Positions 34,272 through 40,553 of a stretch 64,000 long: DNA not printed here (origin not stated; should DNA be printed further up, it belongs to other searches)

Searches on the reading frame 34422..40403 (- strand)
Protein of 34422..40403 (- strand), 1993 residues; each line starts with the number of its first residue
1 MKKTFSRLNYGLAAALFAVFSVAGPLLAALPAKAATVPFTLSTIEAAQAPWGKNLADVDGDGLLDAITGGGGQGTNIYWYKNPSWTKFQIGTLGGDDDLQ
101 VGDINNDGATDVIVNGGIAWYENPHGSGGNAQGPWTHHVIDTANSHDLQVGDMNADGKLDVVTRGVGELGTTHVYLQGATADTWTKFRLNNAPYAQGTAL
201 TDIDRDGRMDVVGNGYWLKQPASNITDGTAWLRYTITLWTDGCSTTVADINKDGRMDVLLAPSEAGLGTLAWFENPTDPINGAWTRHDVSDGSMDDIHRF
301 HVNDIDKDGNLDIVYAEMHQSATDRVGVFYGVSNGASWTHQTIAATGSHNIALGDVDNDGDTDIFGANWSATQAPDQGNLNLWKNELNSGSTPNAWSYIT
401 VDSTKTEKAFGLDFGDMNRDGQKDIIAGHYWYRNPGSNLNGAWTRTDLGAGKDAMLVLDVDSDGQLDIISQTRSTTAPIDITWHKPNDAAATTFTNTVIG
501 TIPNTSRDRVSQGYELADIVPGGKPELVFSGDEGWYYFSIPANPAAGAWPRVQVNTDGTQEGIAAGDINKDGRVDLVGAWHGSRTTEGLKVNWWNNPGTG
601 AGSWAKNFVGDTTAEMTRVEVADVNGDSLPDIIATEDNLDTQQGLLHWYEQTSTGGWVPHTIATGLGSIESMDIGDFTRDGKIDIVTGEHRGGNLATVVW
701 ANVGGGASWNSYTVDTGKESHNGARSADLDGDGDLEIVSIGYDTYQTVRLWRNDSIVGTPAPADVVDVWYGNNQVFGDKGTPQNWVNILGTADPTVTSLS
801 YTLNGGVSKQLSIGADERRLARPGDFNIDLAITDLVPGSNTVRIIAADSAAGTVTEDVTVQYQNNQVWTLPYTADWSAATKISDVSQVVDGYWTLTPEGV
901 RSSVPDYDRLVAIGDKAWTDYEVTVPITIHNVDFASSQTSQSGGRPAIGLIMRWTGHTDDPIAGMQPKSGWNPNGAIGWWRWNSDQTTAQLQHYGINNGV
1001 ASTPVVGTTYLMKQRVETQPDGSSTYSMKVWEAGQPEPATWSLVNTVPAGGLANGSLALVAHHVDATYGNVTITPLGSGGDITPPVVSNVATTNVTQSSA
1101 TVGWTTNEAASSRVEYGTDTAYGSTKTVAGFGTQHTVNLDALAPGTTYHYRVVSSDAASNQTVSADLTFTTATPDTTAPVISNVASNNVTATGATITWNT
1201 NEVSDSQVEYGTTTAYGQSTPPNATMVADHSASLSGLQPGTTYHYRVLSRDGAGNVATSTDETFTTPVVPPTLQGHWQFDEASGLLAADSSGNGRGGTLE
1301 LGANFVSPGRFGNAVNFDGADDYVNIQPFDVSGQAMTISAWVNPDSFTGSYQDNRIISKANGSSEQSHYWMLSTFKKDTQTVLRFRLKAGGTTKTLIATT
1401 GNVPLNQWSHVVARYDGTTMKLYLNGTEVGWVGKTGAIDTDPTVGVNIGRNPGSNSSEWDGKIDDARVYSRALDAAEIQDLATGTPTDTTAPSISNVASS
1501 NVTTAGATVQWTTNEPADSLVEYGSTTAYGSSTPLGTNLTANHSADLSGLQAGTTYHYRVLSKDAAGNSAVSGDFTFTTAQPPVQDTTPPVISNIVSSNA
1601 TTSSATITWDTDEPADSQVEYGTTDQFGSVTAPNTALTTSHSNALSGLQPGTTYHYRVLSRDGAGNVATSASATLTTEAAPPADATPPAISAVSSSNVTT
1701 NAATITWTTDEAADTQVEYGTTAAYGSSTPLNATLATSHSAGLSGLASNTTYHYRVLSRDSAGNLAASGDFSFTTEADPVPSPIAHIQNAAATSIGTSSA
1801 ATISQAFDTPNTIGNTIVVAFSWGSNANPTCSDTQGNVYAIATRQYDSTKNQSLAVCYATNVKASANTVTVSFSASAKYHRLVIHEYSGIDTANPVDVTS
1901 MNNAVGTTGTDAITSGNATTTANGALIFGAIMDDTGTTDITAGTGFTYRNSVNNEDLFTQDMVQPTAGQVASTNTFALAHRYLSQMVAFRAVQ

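Call 12: search_protein_families(library=pfam, proteins=[window:34422-40403:-], max_evalue=0.001)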
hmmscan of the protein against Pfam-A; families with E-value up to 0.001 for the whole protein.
window:34422-40403:- (1993 aa): 10 families
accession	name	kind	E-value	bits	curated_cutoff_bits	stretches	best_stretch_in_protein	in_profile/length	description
PF16656.11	Pur_ac_phosph_N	-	2.5e-45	153.4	30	5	1183-1266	5-93/93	Purple acid Phosphatase, N-terminal domain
PF13517.12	FG-GAP_3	-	4.1e-45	152.7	26.9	8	623-686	1-60/61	FG-GAP-like repeat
PF13385.13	Laminin_G_3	-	6.8e-33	114.4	27.6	1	1318-1479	1-151/151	Concanavalin A-like lectin/glucanases superfamily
PF00041.27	fn3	-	2.2e-27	95.5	25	4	1182-1260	4-79/84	Fibronectin type III domain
PF16655.11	PhoD_N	-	4.7e-16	59.6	30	0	1606-1662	25-80/90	PhoD-like phosphatase, N-terminal domain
PF01839.29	FG-GAP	-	1.3e-15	57.3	22.1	0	619-642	5-30/37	FG-GAP repeat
PF16893.11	fn3_2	-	1.3e-09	38.6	27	0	1179-1256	3-80/89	Fibronectin type III domain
PF25059.1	FN3_DSCAM-DSCAML_C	-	2.1e-08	34.8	39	0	1619-1678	25-83/89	DSCAM/DSCAML C-terminal Fn3-like domain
PF22301.2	AUDH_beta_propeller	-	4.9e-08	33.4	27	0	590-635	3-47/179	Aldos-2-ulose dehydratase, beta-propeller domain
PF25077.1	DUF7800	-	1e-05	26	27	0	1094-1155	12-72/89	Domain of unknown function (DUF7800)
